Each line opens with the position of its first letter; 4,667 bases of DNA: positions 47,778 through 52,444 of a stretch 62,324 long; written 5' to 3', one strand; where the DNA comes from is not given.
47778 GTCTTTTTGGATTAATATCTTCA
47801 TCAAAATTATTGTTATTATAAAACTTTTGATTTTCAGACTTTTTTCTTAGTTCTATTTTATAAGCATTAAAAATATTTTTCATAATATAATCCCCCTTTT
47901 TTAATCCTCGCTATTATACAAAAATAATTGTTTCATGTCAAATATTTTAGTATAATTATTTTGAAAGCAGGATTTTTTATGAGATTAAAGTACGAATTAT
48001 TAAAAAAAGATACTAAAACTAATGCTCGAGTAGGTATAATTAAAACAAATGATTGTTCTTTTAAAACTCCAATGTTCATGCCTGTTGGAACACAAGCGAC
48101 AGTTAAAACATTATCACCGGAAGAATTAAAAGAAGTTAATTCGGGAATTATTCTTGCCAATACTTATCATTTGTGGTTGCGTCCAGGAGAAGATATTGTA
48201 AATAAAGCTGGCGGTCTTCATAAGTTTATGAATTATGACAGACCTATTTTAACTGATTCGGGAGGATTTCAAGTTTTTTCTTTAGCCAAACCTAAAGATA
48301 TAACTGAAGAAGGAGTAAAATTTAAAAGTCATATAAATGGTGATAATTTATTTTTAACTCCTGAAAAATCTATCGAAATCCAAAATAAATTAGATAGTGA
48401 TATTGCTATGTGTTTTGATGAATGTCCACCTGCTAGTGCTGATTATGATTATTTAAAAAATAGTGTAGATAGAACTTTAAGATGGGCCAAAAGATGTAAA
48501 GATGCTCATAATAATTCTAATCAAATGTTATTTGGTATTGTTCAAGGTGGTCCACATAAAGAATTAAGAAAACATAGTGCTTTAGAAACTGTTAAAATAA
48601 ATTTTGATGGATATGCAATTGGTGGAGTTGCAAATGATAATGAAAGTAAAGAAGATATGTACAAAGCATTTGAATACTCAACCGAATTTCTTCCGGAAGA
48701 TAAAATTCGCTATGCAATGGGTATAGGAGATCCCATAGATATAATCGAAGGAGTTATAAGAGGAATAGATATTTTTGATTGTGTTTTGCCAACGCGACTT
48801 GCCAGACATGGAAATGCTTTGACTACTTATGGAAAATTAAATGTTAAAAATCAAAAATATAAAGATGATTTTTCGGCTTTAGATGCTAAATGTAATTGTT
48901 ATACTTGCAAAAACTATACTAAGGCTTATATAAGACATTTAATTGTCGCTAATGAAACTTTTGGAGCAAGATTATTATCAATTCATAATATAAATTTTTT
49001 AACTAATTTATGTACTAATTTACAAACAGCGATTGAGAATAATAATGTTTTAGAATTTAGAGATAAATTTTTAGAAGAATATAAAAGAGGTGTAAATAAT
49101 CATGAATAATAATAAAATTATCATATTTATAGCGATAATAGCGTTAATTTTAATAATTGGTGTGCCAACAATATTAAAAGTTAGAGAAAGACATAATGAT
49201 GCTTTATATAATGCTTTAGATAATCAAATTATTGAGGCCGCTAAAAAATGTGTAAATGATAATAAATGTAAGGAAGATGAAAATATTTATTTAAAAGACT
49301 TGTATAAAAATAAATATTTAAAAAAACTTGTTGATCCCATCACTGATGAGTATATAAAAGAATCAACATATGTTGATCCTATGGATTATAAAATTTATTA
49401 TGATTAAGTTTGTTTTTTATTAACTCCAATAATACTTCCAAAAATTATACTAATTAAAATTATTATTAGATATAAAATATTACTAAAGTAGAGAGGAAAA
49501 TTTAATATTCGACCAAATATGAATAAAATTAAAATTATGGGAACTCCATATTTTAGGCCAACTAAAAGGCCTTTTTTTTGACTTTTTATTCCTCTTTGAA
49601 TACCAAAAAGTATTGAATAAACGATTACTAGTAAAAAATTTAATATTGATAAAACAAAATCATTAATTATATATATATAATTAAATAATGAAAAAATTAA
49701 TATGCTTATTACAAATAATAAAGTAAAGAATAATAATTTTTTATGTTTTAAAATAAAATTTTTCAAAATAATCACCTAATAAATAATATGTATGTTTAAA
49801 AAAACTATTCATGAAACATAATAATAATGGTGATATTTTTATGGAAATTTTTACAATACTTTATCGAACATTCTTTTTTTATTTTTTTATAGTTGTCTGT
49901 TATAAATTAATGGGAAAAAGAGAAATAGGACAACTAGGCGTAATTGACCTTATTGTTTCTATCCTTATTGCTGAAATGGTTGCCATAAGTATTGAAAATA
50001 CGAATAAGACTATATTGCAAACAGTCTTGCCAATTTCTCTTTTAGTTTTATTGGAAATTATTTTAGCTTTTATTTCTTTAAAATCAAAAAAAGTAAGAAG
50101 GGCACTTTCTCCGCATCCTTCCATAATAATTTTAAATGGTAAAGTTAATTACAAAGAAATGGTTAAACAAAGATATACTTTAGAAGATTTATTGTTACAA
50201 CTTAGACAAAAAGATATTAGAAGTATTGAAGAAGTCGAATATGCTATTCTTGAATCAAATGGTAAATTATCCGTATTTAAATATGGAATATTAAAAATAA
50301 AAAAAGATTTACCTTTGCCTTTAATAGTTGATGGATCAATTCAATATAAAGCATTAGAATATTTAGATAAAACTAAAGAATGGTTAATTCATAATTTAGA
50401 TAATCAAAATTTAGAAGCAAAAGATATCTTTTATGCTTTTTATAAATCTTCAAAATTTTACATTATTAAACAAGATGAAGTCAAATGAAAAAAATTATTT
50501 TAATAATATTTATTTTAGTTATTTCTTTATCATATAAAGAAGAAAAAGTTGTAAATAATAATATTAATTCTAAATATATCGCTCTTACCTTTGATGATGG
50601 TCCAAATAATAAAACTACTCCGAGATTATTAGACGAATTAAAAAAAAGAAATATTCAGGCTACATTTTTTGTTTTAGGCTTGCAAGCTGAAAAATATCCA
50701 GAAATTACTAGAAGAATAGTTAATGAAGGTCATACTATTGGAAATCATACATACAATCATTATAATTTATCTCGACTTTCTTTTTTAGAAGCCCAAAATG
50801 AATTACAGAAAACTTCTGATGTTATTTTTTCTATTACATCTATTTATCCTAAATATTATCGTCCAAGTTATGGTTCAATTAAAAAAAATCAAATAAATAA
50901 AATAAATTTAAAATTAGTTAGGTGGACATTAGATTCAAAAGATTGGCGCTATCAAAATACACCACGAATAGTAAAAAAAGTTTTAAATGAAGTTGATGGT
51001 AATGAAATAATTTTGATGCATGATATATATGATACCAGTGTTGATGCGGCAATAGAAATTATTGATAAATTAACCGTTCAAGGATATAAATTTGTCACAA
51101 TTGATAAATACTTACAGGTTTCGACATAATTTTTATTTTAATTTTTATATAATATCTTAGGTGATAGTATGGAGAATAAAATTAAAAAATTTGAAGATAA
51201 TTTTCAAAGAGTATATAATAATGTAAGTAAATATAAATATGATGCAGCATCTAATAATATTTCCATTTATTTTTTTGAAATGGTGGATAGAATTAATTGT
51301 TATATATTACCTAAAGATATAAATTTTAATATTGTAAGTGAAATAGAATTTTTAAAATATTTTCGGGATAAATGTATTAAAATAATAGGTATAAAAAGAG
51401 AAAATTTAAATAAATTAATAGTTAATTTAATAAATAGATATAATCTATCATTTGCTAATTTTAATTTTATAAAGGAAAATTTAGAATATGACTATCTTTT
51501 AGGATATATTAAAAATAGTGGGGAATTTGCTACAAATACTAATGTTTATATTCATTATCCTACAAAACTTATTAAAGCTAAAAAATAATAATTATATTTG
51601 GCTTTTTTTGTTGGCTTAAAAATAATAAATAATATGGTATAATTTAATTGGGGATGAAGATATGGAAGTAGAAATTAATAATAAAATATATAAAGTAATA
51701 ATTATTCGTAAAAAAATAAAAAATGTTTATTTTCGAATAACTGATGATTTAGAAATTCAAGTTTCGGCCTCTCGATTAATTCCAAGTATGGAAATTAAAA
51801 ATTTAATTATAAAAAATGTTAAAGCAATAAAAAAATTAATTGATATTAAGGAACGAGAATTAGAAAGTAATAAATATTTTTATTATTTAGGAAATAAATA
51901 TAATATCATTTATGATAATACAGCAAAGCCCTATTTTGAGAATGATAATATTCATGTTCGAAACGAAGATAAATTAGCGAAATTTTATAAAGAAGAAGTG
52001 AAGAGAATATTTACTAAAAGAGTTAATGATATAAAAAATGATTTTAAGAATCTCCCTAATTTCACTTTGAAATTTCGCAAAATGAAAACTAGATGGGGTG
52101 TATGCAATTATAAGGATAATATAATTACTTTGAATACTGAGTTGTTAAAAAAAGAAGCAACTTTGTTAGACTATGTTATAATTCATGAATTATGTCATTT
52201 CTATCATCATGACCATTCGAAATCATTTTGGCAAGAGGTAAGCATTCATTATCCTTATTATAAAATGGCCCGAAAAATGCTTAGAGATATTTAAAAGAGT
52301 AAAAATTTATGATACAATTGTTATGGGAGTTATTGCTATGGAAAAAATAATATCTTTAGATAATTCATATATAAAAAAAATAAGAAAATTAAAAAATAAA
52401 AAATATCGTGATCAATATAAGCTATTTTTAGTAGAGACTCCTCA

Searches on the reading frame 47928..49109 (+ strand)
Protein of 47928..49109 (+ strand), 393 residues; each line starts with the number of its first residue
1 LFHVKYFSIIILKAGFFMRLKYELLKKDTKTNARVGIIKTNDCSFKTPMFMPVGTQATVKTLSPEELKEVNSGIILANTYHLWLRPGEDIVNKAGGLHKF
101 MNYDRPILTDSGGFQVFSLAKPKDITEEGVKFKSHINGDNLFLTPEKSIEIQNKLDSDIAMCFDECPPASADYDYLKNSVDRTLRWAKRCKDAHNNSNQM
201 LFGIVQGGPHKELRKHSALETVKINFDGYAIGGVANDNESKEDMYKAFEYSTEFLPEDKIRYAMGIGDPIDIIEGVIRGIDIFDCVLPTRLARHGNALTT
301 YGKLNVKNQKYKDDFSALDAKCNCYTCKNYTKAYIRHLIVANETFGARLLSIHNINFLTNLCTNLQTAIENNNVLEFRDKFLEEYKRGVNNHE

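Call 63: search_protein_families(library=pfam, proteins=[window:47928-49109:+], max_evalue=0.00001)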
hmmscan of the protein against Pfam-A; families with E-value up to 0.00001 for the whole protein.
window:47928-49109:+ (393 aa): 1 family
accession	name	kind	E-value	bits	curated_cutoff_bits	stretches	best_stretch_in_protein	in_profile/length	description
PF01702.25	TGT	-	5.5e-155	516.2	26.3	1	32-386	2-356/357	Queuine tRNA-ribosyltransferase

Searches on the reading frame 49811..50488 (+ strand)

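Call 63: search_protein_families(library=pfam, proteins=[window:49811-50488:+], max_evalue=0.00001)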
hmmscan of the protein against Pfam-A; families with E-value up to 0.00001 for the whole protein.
window:49811-50488:+ (225 aa): 1 family
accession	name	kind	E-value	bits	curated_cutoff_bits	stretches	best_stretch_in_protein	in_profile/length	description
PF04239.17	DUF421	-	1.1e-36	125.6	23.6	1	90-211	1-128/129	YetF C-terminal domain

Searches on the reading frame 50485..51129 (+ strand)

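Call 63: search_protein_families(library=pfam, proteins=[window:50485-51129:+], max_evalue=0.00001)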
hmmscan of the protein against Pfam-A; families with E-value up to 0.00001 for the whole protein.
window:50485-51129:+ (214 aa): 1 family
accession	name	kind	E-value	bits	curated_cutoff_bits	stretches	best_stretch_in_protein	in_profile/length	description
PF01522.26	Polysacc_deac_1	-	3.7e-34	117.8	23.1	1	27-139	4-115/124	Polysaccharide deacetylase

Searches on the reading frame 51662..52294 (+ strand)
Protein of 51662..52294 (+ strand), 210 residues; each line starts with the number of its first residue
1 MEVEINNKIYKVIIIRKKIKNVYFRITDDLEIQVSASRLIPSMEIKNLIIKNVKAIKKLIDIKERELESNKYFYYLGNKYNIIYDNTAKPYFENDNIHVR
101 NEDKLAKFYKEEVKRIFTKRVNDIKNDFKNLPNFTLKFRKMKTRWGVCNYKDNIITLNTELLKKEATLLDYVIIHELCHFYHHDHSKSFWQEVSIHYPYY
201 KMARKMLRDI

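Call 63: search_protein_families(library=pfam, proteins=[window:51662-52294:+], max_evalue=0.00001)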
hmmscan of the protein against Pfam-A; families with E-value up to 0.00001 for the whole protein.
window:51662-52294:+ (210 aa): 2 families
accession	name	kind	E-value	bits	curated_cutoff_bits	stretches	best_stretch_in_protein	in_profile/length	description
PF01863.23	YgjP-like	-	3.6e-40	138.6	26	1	20-208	1-205/207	YgjP-like, metallopeptidase domain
PF10263.15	SprT-like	-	7.9e-11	42.2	25.6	1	118-187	5-79/108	SprT-like family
